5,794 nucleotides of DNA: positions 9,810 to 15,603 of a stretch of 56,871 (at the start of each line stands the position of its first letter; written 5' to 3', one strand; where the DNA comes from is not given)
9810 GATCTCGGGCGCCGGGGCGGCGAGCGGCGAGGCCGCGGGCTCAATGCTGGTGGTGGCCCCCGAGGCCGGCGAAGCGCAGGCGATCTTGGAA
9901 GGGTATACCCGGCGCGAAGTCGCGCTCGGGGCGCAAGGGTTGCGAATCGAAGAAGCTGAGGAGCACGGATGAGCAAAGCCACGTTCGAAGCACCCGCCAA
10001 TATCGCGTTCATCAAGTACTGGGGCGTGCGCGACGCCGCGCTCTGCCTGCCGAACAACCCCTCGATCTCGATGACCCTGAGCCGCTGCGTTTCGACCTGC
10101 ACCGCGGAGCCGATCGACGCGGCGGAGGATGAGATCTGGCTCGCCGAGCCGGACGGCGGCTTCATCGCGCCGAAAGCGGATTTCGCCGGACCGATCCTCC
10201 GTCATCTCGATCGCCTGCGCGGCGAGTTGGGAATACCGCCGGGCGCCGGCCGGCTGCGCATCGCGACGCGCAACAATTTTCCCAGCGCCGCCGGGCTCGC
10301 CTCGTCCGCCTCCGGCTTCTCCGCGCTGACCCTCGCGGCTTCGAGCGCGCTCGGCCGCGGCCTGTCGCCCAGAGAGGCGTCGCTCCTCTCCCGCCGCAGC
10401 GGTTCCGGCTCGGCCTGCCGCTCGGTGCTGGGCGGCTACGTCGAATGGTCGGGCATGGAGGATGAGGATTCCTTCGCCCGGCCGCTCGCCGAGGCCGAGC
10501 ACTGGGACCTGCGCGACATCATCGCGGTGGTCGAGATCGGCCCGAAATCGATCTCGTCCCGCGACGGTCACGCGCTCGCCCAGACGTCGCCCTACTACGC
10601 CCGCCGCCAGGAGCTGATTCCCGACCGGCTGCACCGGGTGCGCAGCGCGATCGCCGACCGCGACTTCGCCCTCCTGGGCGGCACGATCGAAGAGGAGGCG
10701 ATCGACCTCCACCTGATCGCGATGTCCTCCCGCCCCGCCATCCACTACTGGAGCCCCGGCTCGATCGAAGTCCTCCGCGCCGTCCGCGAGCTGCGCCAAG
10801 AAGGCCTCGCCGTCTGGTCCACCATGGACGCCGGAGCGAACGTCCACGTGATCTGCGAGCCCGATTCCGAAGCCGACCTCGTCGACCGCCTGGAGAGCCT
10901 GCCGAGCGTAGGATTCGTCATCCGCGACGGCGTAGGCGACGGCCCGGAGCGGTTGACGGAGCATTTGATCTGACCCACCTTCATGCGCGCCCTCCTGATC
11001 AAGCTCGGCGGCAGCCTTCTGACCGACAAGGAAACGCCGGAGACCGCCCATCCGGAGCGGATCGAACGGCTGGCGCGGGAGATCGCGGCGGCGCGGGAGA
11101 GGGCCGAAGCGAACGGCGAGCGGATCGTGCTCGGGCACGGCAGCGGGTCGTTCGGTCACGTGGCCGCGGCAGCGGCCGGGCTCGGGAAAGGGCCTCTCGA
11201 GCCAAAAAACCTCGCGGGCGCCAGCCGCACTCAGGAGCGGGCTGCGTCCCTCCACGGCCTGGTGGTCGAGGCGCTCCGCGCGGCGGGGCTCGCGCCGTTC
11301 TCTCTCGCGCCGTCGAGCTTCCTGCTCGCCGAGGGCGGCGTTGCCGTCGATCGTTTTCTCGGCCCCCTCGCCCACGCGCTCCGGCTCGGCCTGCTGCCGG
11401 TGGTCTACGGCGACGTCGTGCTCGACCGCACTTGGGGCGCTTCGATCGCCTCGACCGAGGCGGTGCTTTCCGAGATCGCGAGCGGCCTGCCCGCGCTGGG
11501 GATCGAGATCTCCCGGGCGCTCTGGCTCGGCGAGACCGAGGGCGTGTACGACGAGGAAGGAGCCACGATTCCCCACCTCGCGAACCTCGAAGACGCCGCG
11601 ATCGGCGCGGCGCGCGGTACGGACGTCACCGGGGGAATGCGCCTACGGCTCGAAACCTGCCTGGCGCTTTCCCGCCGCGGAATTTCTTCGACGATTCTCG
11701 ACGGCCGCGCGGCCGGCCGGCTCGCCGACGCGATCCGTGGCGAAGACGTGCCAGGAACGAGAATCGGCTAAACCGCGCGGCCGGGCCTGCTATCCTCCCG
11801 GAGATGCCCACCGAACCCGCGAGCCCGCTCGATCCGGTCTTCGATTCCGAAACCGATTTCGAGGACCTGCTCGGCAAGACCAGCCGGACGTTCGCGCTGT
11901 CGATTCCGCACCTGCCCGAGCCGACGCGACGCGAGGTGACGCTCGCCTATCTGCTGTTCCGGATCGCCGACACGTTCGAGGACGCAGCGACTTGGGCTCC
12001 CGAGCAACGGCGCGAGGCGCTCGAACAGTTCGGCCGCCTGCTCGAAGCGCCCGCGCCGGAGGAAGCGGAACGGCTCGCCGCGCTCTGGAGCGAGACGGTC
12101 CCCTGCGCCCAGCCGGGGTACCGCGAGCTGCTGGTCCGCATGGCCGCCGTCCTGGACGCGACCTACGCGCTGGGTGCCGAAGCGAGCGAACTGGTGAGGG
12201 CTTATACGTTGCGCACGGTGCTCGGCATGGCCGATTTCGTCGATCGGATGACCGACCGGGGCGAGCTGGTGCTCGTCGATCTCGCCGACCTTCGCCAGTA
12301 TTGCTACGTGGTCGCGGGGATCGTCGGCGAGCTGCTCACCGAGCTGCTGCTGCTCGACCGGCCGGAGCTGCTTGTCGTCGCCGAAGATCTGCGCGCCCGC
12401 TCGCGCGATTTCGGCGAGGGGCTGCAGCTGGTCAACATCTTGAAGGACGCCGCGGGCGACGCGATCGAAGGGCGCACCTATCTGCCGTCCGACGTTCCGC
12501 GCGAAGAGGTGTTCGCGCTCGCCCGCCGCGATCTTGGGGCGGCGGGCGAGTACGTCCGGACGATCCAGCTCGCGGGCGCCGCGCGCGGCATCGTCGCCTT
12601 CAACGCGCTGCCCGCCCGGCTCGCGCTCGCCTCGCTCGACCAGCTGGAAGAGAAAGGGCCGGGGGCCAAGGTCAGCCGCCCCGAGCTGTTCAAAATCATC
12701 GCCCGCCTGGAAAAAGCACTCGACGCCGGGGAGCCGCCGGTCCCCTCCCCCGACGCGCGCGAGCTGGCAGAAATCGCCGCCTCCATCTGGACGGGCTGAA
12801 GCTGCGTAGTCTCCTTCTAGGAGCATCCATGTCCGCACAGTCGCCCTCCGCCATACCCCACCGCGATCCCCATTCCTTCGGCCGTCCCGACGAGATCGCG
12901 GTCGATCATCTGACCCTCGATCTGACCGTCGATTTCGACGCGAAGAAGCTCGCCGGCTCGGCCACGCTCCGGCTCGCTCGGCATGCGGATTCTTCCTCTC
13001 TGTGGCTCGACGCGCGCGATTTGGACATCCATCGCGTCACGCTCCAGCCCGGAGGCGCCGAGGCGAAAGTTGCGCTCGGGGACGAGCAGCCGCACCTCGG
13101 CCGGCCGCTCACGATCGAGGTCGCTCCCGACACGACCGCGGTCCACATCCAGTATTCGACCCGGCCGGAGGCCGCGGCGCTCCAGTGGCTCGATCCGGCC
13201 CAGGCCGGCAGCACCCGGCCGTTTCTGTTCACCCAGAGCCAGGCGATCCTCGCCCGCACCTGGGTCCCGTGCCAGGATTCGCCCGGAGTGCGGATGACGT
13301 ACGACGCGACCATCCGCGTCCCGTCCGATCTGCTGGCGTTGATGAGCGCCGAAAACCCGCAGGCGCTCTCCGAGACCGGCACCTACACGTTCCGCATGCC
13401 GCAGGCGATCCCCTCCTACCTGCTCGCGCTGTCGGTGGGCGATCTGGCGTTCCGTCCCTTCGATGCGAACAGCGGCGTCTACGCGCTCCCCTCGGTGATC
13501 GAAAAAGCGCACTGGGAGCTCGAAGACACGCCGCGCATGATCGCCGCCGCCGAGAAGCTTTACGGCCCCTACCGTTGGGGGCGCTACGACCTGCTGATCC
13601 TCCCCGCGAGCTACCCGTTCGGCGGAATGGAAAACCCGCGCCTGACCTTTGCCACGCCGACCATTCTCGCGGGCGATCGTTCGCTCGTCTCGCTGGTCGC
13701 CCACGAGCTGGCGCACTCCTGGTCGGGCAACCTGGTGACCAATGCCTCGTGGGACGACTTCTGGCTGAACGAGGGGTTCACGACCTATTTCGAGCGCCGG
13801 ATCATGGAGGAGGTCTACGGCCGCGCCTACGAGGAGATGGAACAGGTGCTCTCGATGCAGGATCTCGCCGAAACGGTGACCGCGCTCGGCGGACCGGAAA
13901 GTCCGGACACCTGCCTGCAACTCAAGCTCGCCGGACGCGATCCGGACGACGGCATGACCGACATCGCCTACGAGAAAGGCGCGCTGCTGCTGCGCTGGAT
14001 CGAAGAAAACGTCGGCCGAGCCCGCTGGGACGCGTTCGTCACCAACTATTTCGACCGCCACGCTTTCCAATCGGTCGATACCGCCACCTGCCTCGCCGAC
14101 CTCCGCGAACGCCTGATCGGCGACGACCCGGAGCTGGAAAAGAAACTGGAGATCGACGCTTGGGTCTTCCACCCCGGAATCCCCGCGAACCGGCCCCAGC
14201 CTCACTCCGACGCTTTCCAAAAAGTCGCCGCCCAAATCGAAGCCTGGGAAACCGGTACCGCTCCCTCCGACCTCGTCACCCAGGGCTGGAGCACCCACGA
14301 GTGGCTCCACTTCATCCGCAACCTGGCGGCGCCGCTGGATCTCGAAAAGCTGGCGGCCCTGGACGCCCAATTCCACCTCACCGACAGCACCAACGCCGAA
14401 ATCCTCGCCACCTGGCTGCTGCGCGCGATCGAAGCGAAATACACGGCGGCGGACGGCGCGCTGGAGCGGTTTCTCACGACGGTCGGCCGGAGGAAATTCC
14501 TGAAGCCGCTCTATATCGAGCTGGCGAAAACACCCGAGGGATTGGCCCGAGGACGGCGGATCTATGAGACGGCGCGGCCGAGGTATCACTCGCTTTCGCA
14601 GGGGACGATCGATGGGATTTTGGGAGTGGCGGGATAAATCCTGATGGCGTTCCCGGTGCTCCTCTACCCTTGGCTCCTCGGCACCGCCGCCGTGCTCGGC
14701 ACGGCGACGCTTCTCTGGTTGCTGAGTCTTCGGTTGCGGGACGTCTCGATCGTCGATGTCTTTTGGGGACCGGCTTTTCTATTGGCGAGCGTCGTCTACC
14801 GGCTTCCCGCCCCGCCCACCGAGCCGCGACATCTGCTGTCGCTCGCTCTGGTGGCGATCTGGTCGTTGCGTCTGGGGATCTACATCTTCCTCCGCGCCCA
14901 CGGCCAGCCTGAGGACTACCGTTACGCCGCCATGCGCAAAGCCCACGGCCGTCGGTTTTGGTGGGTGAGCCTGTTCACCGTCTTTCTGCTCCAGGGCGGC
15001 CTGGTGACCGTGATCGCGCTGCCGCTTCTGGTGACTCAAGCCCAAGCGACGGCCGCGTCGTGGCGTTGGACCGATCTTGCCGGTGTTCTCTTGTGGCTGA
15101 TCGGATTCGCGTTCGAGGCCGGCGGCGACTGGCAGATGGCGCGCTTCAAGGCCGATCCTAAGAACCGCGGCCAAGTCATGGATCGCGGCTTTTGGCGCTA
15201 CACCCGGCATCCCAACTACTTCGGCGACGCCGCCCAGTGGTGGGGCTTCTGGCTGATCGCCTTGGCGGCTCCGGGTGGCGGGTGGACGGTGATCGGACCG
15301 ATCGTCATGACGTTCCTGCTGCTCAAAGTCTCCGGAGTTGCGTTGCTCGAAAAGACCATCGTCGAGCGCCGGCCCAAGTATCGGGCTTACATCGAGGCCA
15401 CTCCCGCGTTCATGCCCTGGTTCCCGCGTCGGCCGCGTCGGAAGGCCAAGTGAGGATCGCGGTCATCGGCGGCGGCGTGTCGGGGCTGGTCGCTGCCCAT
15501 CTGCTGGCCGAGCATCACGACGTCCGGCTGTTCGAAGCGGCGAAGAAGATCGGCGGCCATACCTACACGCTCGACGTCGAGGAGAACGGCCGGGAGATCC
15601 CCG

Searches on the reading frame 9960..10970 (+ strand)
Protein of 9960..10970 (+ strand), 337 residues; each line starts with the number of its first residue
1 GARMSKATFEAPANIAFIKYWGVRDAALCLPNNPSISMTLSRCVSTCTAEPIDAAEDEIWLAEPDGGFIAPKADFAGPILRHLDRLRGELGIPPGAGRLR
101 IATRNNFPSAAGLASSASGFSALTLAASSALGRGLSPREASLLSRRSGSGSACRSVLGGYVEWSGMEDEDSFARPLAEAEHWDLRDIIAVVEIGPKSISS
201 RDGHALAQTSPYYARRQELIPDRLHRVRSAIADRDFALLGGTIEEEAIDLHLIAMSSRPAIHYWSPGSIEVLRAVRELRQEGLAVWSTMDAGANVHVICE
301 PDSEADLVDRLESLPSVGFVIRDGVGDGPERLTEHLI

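Call 68: search_protein_families(library=pfam, proteins=[window:9960-10970:+], max_evalue=0.00001)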
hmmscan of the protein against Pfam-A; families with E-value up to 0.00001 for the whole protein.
window:9960-10970:+ (337 aa): 3 families
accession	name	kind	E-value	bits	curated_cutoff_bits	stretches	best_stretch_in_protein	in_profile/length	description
PF22700.2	MVD-like_N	-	2.6e-41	141.3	27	1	11-173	1-157/157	Diphosphomevalonate decarboxylase-like N-terminal domain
PF18376.6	MDD_C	-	6.6e-15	55.8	23.2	1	187-313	2-132/186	Mevalonate 5-diphosphate decarboxylase C-terminal domain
PF00288.32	GHMP_kinases_N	-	4.6e-07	30.4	22.3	1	84-149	8-68/87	GHMP kinases N terminal domain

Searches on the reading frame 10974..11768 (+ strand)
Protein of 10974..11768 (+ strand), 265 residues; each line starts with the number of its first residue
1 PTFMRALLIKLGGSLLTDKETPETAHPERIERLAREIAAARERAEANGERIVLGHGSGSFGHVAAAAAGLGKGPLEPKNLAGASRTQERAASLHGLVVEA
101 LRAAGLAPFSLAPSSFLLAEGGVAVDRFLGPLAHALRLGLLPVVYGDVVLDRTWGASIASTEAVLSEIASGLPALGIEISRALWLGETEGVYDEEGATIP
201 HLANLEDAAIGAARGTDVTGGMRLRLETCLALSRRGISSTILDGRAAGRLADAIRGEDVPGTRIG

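Call 68: search_protein_families(library=pfam, proteins=[window:10974-11768:+], max_evalue=0.00001)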
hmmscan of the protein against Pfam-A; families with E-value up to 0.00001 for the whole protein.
window:10974-11768:+ (265 aa): 1 family
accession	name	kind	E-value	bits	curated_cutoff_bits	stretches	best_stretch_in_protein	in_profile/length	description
PF00696.33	AA_kinase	-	3e-23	83.2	24.9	1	7-242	3-233/234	Amino acid kinase family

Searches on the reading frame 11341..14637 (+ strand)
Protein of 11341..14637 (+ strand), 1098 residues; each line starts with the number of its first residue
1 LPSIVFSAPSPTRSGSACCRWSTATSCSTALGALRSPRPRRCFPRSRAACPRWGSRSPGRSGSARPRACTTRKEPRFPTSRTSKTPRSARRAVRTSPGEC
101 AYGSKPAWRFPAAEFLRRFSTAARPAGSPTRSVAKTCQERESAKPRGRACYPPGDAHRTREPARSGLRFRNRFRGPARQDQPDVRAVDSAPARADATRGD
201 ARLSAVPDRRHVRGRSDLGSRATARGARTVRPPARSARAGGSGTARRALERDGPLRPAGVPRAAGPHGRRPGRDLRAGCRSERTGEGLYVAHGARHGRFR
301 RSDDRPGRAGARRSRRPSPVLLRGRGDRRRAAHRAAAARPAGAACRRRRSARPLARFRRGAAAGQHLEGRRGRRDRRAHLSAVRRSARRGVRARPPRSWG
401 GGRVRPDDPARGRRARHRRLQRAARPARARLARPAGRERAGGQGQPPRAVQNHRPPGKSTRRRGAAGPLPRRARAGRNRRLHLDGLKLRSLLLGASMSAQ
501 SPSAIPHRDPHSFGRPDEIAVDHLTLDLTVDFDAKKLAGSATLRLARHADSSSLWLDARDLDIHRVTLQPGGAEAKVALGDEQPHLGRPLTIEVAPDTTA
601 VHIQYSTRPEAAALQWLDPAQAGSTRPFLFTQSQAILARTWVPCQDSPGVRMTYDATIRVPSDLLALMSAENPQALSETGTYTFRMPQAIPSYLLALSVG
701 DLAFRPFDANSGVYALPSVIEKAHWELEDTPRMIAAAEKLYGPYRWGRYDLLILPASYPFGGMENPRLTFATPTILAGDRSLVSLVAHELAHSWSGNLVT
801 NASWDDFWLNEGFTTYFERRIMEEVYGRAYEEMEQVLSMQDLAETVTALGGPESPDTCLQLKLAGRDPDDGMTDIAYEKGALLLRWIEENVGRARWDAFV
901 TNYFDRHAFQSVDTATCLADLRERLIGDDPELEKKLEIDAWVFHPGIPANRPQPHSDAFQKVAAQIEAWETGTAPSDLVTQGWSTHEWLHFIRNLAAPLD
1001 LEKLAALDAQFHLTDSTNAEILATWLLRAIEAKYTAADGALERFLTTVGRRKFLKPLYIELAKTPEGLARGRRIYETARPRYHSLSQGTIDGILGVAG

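Call 69: search_protein_families(library=pfam, proteins=[window:11341-14637:+], max_evalue=0.00001)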
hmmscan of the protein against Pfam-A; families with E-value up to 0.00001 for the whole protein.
window:11341-14637:+ (1098 aa): 3 families
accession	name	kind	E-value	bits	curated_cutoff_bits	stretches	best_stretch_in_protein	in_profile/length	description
PF01433.26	Peptidase_M1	-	8.6e-43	146.9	27.7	1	725-923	1-205/218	Peptidase family M1 domain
PF09127.17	Leuk-A4-hydro_C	-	1.3e-21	77.3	27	1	983-1093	1-111/112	Leukotriene A4 hydrolase, C-terminal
PF17900.6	Peptidase_M1_N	-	1e-18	68.5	25.8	1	523-694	4-186/186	Peptidase M1 N-terminal domain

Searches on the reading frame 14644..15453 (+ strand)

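Call 69: search_protein_families(library=pfam, proteins=[window:14644-15453:+], max_evalue=0.00001)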
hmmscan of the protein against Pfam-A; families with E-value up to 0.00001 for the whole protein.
window:14644-15453:+ (269 aa): 2 families
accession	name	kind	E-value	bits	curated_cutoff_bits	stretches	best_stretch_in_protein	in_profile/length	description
PF06966.17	DUF1295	-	1.3e-70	237.9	20.4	1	24-252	1-234/235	Protein of unknown function (DUF1295)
PF02544.21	Steroid_dh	-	9.2e-08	32.6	22.6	1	132-217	28-115/150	3-oxo-5-alpha-steroid 4-dehydrogenase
